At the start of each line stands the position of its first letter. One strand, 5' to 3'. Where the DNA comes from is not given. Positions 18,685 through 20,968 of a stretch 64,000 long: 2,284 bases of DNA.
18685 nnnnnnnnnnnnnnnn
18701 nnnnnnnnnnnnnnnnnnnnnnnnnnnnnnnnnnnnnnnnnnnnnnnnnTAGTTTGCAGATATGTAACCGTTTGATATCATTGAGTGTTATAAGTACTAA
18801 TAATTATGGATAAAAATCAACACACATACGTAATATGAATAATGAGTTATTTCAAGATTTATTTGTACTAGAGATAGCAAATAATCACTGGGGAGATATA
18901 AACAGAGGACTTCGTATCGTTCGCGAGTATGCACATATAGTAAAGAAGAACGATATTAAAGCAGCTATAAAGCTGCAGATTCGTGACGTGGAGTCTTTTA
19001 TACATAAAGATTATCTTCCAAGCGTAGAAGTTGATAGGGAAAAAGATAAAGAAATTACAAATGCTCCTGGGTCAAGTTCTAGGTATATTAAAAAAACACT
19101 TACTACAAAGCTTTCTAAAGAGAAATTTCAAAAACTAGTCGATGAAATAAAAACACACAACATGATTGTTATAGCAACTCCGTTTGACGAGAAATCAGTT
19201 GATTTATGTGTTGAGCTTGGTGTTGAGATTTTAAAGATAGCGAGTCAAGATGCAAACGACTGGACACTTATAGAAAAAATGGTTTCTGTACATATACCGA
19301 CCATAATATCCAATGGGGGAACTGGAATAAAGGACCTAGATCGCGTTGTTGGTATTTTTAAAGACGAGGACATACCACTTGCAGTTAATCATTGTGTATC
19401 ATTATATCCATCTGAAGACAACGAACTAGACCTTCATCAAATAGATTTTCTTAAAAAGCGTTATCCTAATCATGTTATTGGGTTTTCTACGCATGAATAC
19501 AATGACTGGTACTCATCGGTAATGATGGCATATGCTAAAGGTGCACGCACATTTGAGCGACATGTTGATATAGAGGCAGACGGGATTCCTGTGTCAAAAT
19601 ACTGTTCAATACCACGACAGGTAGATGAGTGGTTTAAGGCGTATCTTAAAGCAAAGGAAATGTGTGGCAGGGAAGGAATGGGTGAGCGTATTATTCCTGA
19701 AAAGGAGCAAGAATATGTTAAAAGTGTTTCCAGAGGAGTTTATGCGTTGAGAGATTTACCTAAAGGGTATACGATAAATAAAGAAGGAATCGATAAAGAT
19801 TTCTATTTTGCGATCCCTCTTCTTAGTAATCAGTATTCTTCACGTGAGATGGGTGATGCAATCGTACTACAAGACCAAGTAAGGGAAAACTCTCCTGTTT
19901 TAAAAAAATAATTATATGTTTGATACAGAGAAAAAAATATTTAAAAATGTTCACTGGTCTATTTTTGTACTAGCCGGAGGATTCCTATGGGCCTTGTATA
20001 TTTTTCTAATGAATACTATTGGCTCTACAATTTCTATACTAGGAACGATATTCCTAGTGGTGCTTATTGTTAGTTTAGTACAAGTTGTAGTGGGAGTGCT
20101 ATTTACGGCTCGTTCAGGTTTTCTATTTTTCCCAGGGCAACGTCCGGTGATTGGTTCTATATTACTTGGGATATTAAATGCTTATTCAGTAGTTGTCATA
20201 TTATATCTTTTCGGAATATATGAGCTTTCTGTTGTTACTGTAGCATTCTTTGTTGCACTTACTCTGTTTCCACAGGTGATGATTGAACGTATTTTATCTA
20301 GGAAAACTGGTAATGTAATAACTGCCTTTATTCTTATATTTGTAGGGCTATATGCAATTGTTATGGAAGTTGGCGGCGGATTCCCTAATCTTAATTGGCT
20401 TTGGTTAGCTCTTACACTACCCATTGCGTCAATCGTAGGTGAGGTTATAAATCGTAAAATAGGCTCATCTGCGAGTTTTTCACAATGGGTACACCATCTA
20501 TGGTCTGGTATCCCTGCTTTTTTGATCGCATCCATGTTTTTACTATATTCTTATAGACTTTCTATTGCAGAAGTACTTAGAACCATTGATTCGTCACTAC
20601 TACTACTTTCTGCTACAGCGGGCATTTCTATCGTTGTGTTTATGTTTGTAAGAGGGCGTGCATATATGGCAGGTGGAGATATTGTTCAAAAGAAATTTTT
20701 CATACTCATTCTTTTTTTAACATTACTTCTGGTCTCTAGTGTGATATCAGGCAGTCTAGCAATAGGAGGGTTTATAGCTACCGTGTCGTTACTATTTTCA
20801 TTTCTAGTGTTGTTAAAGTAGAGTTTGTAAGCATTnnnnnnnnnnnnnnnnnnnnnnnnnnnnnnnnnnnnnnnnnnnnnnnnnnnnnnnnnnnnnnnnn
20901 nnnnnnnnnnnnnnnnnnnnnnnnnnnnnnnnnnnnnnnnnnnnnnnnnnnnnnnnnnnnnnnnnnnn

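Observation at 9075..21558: Glycan-tailoring block combining carbamoyl-, sulfo- and multiple methyl-transferases with GT9/GT47-like enzymes and a nonulosonic-acid (NeuB/NeuA) pathway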

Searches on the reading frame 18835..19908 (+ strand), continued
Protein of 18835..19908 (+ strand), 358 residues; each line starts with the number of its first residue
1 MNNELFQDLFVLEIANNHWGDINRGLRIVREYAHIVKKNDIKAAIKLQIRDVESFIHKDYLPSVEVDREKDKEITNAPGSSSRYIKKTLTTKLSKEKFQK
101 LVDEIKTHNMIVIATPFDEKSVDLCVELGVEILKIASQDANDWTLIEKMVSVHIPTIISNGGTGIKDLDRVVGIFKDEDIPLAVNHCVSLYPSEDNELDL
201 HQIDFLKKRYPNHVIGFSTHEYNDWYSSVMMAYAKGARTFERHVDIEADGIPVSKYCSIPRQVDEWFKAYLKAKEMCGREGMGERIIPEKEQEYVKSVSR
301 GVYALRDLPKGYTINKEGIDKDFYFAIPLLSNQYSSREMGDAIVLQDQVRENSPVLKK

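Call 63: find_encoding_contigs(protein=P0030, flank=10000, max_places=1)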
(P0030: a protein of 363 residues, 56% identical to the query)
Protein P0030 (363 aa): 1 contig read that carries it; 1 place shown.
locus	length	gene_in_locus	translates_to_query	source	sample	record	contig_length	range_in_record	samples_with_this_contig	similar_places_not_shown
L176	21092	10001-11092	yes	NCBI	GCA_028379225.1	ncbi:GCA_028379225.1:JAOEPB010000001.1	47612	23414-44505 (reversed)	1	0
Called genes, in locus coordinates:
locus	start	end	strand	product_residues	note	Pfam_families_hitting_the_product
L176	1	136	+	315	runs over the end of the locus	PF00106:adh_short, PF01073:3Beta_HSD, PF01370:Epimerase, PF02719:Polysacc_synt_2, PF04321:RmlD_sub_bind, PF08659:KR (weak), PF13460:NAD_binding_10, PF16363:GDP_Man_Dehyd, +1 more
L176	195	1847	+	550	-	PF02543:Carbam_trans_N, PF00814:TsaD (faint), PF16861:Carbam_trans_C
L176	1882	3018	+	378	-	PF00534:Glycos_transf_1, PF13692:Glyco_trans_1_4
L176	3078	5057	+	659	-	PF01757:Acyl_transf_3, PF19040:SGNH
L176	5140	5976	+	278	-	PF00685:Sulfotransfer_1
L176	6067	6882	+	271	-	PF05050:Methyltransf_21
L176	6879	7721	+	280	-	PF05050:Methyltransf_21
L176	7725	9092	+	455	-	-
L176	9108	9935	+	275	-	PF00685:Sulfotransfer_1, PF13469:Sulfotransfer_3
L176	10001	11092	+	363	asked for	PF03102:NeuB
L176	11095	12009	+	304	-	-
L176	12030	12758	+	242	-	PF02348:CTP_transf_3, PF12804:NTP_transf_3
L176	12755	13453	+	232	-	PF00702:Hydrolase, PF13242:Hydrolase_like (weak)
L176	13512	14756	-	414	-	-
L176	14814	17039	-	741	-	PF08757:CotH, PF05048:NosD, PF13229:Beta_helix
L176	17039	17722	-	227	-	PF16316:DUF4956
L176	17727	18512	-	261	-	PF09359:VTC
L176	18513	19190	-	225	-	PF13489:Methyltransf_23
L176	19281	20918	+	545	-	PF14306:PUA_2, PF01747:ATP-sulfurylase, PF01583:APS_kinase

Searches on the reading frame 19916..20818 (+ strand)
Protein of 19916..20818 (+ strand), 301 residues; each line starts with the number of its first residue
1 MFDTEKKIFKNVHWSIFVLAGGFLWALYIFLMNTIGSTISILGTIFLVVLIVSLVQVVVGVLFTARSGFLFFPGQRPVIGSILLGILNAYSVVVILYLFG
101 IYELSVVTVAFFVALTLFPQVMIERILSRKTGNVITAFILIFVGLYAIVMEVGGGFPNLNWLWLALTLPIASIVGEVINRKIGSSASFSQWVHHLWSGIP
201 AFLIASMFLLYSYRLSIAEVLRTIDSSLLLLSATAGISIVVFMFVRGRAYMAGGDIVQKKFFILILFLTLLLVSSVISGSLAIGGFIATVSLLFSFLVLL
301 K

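Call 4: search_protein_families(library=pfam, proteins=[window:19916-20818:+], max_evalue=0.01)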
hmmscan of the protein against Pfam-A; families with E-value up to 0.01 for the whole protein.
window:19916-20818:+ (301 aa): 0 families

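Call 8: search_protein_families(library=ncbifam, proteins=[window:19916-20818:+], max_evalue=0.01)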
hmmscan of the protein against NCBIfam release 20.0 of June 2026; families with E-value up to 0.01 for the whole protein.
window:19916-20818:+ (301 aa): 0 families

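Call 33: search_protein_families(library=pfam, proteins=[window:19916-20818:+], max_evalue=5)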
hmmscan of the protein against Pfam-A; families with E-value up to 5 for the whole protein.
window:19916-20818:+ (301 aa): 0 families

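Call 41: search_protein_representatives(protein=window:19916-20818:+)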
Query: 301 residues. Proteins with E-value up to 0.001 (for the whole library): 19; up to 1e-10: 12; up to 1e-30: 2. The best 19 are listed.
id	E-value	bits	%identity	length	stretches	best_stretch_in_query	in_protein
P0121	2.0e-70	254.1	46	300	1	1-296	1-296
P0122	1.4e-63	231.6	45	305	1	1-300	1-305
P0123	1.3e-25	107.1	31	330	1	7-297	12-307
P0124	3.6e-22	95.8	29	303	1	3-298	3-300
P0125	4.0e-21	92.3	29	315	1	4-298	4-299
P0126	1.2e-20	90.8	30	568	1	1-297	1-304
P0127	6.5e-18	81.8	47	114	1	159-253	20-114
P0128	3.1e-17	79.6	32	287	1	45-298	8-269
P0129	4.3e-17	79.1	29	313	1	1-272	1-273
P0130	6.9e-17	78.4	32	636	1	8-276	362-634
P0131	2.1e-16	76.8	35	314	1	5-130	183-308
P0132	1.2e-13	67.8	27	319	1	2-280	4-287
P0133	3.3e-10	56.5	26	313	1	8-281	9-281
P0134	4.9e-08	49.4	26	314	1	6-299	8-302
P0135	2.4e-06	43.8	31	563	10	242-274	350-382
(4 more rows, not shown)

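Call 42: search_protein_families(library=pfam, proteins=[P0126, P0130, P0121, P0123, P0131], max_evalue=0.01)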
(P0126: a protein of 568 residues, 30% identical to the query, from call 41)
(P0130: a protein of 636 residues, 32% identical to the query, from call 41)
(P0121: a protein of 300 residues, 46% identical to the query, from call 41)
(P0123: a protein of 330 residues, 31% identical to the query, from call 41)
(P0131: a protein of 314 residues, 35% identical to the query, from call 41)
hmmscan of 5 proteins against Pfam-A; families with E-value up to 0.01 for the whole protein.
P0126 (568 aa): 2 families
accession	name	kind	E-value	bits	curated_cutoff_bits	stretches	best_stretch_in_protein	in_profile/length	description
PF02348.25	CTP_transf_3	-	2.4e-32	113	22.6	1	332-530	1-212/217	Cytidylyltransferase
PF12804.13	NTP_transf_3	-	4.7e-09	37.1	27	1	346-442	15-112/160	MobA-like NTP transferase domain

P0130 (636 aa): 1 family
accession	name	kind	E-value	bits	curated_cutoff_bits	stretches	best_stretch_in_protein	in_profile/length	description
PF03102.20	NeuB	-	2.9e-41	142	22.1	1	50-277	14-237/241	NeuB family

P0121 (300 aa): 1 family
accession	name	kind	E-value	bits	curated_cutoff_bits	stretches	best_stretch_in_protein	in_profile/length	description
PF00892.27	EamA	-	0.0041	17.8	28.2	1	16-149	5-134/135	EamA-like transporter family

P0123 (330 aa): 1 family
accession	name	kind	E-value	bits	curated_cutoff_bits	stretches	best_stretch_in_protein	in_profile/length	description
PF00892.27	EamA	-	0.0087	16.8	28.2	0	35-154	19-133/135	EamA-like transporter family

P0131 (314 aa): 1 family
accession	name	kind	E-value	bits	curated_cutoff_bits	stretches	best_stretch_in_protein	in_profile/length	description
PF00963.24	Cohesin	-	0.008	16.8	24.1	0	70-161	11-109/139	Cohesin domain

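Call 43: find_encoding_contigs(protein=P0121, flank=8000, max_places=3)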
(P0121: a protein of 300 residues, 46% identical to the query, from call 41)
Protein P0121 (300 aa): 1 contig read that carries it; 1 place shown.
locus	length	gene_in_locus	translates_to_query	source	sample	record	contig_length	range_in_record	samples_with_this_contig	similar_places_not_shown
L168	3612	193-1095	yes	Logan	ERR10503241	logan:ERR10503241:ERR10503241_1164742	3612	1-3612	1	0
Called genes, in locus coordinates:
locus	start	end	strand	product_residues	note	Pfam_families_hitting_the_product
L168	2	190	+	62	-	?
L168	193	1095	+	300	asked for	-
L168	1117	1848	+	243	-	PF02348:CTP_transf_3, PF12804:NTP_transf_3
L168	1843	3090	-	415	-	PF01943:Polysacc_synt, PF13440:Polysacc_synt_3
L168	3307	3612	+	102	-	?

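Call 52: predict_structure(alignment_id=A2)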
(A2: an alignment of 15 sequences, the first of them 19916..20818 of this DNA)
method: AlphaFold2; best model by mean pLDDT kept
length: 301 residues; sequences in the alignment: 15
mean_pLDDT: 89.0   pTM: 0.87
mean pLDDT of the five models: 89.0, 88.3, 87.0, 87.0, 85.4
residues with pLDDT >= 90: 198; 70-90: 82; 50-70: 16; < 50: 5
segments of 3 or more residues with pLDDT < 50: 1-5
pLDDT, mean of each block of 10 residues (from residue 1): 53 92 96 90 90 96 93 92 95 95 93 93 85 90 93 76 95 93 76 95 94 72 84 96 91 88 95 90 89 92 81
secondary structure, 60 per line:
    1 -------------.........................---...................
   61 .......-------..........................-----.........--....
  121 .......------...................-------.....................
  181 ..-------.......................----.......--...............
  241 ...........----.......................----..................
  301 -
elements in order: H14-38 H42-67 H75-100 H106-114 H117-127 H134-152 H160-182 H190-212 H217-223 H226-251 H256-278 H283-300

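Call 56: fold_search(model_id=the predicted structure, library=pdb)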
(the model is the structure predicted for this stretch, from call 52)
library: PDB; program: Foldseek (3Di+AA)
matches with E <= 10: 277; with E <= 0.001: 1
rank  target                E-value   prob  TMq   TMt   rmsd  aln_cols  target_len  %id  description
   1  6oh3                  6.0e-04  1.00  0.57  0.57   6.4       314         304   13  X-ray crystal structure of the mouse CMP-sialic acid transporter in complex with CMP-sialic acid, by lipidic cubic phase (released 2019-04-24)
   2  9i20_A                1.5e-03  1.00  0.65  0.66   5.2       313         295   12  Cryo-EM structure of human SLC35B1 with ADP (released 2025-05-21)
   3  9gry_A                2.0e-03  1.00  0.65  0.66   5.2       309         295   13  Cryo-EM structure of human SLC35B1-Q113F variant with AMP-PNP (released 2025-05-21)
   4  6xbo                  2.4e-03  1.00  0.59  0.56   6.0       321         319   12  X-ray crystal structure of the mouse CMP-Sialic acid transporter in complex with 5-methyl CMP (released 2021-06-09)
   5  6oh2                  2.9e-03  1.00  0.55  0.55   6.3       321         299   12  X-ray crystal structure of the mouse CMP-sialic acid transporter in complex with CMP, by lipidic cubic phase (released 2019-04-24)
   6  5ogk_G                3.1e-03  1.00  0.62  0.63   5.6       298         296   14  Crystal structure of a nucleotide sugar transporter with bound nucleotide sugar. (released 2017-11-22)
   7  7paf_A                3.6e-03  1.00  0.62  0.66   5.1       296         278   14  Streptococcus pneumoniae choline importer LicB in lipid nanodiscs (released 2022-03-16)
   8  9s36_A                3.7e-03  1.00  0.66  0.64   5.2       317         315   15  Cryo-EM structure of Candida albicans Vrg4 bound to an inhibitory nanobody and GDP-Mannose. (released 2025-09-03)
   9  9gs3_B                3.7e-03  1.00  0.65  0.67   5.1       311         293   14  Cryo-EM structure of human SLC35B1-E33A variant with ADP in inward facing conformation (released 2025-05-21)
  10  5y78_A                4.1e-03  1.00  0.65  0.65   5.6       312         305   10  Crystal structure of the triose-phosphate/phosphate translocator in complex with inorganic phosphate (released 2017-10-04)
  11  6i1z_B                5.3e-03  1.00  0.51  0.53   7.0       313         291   14  Outward facing structure of apo CST (released 2019-06-05)
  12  6i1r_A                5.5e-03  1.00  0.54  0.53   6.8       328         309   12  Crystal structure of CMP bound CST in an outward facing conformation (released 2019-06-05)
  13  5oge_A                6.5e-03  1.00  0.60  0.60   5.7       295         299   15  Crystal structure of a nucleotide sugar transporter (released 2017-11-22)
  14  6i1r_B                6.5e-03  1.00  0.54  0.53   6.8       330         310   12  Crystal structure of CMP bound CST in an outward facing conformation (released 2019-06-05)
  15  5oge_B                6.8e-03  1.00  0.60  0.61   5.6       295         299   15  Crystal structure of a nucleotide sugar transporter (released 2017-11-22)
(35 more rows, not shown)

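Call 58: find_encoding_contigs(protein=P0126, flank=8000, max_places=2)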
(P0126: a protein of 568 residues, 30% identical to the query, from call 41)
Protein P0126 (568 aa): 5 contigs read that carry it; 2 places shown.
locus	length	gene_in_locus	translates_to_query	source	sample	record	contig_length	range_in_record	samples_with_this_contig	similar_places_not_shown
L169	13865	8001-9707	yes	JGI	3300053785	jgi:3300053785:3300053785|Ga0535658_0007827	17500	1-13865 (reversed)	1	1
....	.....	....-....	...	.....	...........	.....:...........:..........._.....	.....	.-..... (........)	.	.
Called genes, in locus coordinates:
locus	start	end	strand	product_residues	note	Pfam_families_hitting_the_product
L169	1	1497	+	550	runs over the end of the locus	PF02543:Carbam_trans_N, PF00814:TsaD (faint), PF22521:HypF_C_2 (faint), PF16861:Carbam_trans_C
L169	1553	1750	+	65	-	-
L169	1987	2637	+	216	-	PF13489:Methyltransf_23, PF13847:Methyltransf_31, PF08241:Methyltransf_11 (weak), PF08242:Methyltransf_12 (weak)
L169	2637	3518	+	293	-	PF00685:Sulfotransfer_1, PF13469:Sulfotransfer_3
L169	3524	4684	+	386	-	PF00534:Glycos_transf_1, PF13692:Glyco_trans_1_4, PF13524:Glyco_trans_1_2 (faint)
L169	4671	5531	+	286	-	PF05050:Methyltransf_21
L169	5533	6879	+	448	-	PF04464:Glyphos_transf (weak)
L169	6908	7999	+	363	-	PF03102:NeuB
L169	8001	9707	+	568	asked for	PF02348:CTP_transf_3, PF12804:NTP_transf_3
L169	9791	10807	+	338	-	-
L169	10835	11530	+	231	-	PF00702:Hydrolase, PF12710:HAD, PF13419:HAD_2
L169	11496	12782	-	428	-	PF01943:Polysacc_synt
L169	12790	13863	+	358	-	?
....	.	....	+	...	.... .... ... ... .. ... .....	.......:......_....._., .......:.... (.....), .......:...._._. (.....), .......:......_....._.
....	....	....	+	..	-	-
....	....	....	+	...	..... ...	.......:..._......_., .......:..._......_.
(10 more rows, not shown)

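Call 59: find_encoding_contigs(protein=P0130, flank=8000, max_places=2)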
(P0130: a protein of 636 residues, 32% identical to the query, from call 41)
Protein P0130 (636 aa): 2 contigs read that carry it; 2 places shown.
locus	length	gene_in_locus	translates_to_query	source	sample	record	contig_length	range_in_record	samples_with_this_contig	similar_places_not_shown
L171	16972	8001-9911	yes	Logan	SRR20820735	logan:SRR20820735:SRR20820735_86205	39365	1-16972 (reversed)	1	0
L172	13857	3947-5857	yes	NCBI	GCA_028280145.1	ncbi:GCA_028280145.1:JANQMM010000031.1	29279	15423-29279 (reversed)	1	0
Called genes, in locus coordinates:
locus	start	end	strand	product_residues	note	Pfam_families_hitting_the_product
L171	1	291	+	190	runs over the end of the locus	PF04138:GtrA_DPMS_TM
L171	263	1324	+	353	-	PF00155:Aminotran_1_2 (weak), PF01041:DegT_DnrJ_EryC1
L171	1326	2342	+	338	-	PF01408:GFO_IDH_MocA, PF02894:GFO_IDH_MocA_C, PF22725:GFO_IDH_MocA_C3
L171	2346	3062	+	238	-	PF00535:Glycos_transf_2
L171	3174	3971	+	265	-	PF05050:Methyltransf_21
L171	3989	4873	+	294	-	PF00685:Sulfotransfer_1, PF13469:Sulfotransfer_3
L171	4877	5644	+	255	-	PF13489:Methyltransf_23 (weak)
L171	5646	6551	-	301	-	PF05721:PhyH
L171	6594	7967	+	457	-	PF04464:Glyphos_transf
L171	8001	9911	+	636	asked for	PF03102:NeuB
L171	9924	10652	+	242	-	PF02348:CTP_transf_3, PF12804:NTP_transf_3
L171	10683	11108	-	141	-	-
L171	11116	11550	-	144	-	PF00293:NUDIX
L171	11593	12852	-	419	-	PF01943:Polysacc_synt, PF13440:Polysacc_synt_3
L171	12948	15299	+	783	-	PF04932:Wzy_C, PF13432:TPR_16 (faint), PF21033:RMD1-3 (faint), PF00515:TPR_1 (faint), PF07719:TPR_2 (faint), PF13181:TPR_8 (faint), PF23914:TPR_CcmH_CycH (weak), PF13424:TPR_12 (faint), +2 more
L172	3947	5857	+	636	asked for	PF03102:NeuB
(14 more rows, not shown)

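Call 60: find_encoding_contigs(protein=P0123, flank=8000, max_places=2)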
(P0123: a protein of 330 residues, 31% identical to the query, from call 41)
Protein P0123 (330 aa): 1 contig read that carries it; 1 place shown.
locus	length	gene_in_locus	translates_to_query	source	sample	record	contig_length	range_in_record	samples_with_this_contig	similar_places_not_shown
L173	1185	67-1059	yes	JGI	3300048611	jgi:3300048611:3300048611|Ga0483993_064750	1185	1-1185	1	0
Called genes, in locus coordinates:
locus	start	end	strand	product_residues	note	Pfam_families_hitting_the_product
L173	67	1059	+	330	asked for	-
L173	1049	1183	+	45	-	?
